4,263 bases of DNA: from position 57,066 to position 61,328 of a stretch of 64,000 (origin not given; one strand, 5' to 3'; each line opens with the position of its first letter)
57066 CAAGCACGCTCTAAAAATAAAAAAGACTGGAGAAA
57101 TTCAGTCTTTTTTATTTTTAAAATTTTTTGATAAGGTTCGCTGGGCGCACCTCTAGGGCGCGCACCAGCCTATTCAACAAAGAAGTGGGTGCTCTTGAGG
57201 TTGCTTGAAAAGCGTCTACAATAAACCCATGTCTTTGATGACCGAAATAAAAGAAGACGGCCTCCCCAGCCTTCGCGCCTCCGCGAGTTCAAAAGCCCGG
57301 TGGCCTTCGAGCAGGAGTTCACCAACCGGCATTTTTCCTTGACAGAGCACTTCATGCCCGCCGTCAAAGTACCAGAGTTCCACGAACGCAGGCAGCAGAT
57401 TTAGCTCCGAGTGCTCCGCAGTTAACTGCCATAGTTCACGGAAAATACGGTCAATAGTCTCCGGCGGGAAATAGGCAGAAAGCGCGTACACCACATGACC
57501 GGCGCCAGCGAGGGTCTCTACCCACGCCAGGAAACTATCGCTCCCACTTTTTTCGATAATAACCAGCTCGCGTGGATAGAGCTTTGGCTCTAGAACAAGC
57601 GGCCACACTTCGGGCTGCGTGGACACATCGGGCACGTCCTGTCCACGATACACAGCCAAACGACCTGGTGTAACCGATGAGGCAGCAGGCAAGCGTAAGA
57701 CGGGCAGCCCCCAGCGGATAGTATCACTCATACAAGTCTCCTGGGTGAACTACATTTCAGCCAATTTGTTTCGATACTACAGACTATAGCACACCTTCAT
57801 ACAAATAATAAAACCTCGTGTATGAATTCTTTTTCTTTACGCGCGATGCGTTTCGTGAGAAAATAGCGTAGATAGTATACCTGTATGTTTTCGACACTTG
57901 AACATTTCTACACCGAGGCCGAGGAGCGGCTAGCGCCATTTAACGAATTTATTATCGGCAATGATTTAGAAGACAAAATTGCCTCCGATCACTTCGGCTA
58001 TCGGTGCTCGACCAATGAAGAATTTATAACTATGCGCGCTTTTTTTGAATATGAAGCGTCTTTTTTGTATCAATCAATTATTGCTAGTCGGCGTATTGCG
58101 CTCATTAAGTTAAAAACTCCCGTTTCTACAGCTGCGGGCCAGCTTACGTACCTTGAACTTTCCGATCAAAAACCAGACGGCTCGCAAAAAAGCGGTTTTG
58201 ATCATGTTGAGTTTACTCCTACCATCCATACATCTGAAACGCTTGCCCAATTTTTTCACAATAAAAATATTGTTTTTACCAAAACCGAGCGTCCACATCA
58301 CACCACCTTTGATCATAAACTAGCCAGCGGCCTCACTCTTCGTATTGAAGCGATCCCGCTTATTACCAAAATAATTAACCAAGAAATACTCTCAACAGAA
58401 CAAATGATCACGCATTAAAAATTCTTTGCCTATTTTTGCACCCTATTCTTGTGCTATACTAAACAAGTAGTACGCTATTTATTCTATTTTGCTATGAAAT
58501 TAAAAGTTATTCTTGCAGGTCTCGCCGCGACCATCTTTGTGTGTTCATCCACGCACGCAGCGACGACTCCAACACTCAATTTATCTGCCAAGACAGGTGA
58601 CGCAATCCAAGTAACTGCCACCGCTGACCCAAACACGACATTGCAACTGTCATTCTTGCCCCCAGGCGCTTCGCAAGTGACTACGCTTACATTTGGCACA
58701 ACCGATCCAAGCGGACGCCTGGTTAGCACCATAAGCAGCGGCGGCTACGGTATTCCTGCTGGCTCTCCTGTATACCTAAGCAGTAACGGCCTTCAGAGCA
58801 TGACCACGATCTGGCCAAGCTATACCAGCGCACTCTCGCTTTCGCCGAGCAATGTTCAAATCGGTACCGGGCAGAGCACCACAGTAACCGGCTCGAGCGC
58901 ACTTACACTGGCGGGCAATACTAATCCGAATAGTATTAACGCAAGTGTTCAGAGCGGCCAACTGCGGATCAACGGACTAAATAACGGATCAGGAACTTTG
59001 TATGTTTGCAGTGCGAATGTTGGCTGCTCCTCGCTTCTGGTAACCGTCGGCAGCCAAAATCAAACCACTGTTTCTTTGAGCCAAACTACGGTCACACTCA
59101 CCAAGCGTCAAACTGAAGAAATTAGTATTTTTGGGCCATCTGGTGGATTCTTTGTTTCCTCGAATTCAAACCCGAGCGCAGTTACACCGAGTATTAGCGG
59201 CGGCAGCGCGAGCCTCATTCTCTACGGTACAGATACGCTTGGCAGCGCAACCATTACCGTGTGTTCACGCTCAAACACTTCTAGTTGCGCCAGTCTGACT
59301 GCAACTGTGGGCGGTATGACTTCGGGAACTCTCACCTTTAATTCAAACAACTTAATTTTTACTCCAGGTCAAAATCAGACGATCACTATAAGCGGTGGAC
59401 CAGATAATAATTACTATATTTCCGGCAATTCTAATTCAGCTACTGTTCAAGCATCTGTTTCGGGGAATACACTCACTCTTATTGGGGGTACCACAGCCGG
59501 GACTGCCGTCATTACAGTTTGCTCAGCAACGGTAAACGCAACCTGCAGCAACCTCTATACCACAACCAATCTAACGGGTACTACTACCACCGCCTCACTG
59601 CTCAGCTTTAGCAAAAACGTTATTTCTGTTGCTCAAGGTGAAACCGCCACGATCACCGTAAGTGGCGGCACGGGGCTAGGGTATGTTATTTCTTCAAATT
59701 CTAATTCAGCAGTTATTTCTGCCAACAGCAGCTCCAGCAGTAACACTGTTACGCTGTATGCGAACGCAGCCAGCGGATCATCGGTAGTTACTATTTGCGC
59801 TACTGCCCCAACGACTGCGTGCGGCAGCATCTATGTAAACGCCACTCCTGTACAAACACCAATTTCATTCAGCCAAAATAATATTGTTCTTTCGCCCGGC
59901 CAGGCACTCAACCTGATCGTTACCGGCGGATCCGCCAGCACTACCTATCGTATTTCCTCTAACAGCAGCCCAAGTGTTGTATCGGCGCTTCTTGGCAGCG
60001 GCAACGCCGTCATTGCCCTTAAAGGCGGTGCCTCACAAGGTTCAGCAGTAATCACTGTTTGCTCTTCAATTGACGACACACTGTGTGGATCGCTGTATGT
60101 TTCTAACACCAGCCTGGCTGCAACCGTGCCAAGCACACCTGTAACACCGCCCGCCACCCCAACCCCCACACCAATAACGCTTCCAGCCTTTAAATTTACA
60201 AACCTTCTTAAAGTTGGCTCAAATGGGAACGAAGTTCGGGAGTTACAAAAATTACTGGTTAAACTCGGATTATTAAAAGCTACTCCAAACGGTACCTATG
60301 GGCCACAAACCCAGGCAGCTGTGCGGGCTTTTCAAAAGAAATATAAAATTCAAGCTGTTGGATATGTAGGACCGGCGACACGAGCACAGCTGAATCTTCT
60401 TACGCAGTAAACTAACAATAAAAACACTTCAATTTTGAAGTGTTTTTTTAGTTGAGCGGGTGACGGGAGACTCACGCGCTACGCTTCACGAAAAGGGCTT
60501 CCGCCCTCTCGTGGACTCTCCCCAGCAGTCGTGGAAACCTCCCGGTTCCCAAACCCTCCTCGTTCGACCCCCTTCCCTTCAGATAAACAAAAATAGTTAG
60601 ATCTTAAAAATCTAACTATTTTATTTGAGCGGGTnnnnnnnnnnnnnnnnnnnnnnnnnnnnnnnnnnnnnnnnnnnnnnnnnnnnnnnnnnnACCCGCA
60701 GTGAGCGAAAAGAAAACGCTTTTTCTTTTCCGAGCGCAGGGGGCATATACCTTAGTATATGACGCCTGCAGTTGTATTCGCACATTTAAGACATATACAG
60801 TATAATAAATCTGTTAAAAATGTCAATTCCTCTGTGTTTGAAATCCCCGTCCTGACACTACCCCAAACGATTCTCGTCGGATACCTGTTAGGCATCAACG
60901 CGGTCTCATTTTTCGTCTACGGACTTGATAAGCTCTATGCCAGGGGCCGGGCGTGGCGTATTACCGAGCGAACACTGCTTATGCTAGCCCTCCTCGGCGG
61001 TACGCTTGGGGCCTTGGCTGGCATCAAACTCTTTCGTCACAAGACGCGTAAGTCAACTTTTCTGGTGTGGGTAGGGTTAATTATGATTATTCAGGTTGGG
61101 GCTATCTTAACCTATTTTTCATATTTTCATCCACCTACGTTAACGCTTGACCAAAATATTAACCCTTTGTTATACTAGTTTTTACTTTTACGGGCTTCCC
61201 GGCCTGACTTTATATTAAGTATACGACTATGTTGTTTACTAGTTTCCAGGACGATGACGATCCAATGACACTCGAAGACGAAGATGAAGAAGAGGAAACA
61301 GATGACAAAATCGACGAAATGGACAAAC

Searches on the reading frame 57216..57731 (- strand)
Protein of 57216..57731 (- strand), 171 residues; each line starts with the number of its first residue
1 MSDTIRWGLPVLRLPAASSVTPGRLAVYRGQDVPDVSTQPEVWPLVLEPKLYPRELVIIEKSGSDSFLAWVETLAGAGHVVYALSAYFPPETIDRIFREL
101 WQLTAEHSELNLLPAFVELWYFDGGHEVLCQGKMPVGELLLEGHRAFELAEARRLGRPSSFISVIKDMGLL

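Call 5: search_protein_families(library=pfam, proteins=[window:57216-57731:-], max_evalue=1)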
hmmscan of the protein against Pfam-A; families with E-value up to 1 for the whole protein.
window:57216-57731:- (171 aa): 0 families

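Call 6: search_protein_families(library=ncbifam, proteins=[window:57216-57731:-], max_evalue=1)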
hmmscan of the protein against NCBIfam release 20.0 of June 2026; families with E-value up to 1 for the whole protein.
window:57216-57731:- (171 aa): 1 family
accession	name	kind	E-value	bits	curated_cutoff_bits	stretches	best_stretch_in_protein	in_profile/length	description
NF005743.0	PRK07567.1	equivalog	0.13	11.5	264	1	81-119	203-240/245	glutamine amidotransferase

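Call 34: search_protein_families(library=phrogs, proteins=[window:57216-57731:-], max_evalue=0.1)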
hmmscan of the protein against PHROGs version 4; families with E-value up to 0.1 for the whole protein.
window:57216-57731:- (171 aa): 0 families

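Call 82: search_protein_families(library=padloc, proteins=[window:57216-57731:-], max_evalue=0.1)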
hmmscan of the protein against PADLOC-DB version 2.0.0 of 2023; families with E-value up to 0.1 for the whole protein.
window:57216-57731:- (171 aa): 0 families

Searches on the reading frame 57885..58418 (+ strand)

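Call 5: search_protein_families(library=pfam, proteins=[window:57885-58418:+], max_evalue=1)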
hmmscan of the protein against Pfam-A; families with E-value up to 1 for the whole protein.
window:57885-58418:+ (177 aa): 1 family
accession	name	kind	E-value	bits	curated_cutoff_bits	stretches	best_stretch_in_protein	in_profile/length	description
PF06185.18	YecM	-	1.3e-11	45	25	1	30-125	28-123/180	YecM protein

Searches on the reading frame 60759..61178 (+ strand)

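Call 72: search_protein_families(library=pfam, proteins=[window:60759-61178:+], max_evalue=0.001)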
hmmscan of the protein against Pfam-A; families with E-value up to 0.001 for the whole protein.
window:60759-61178:+ (139 aa): 1 family
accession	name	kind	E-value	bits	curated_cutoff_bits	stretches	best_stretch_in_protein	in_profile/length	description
PF06961.18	DUF1294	-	6.5e-23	81.2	25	1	47-101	1-55/55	Protein of unknown function (DUF1294)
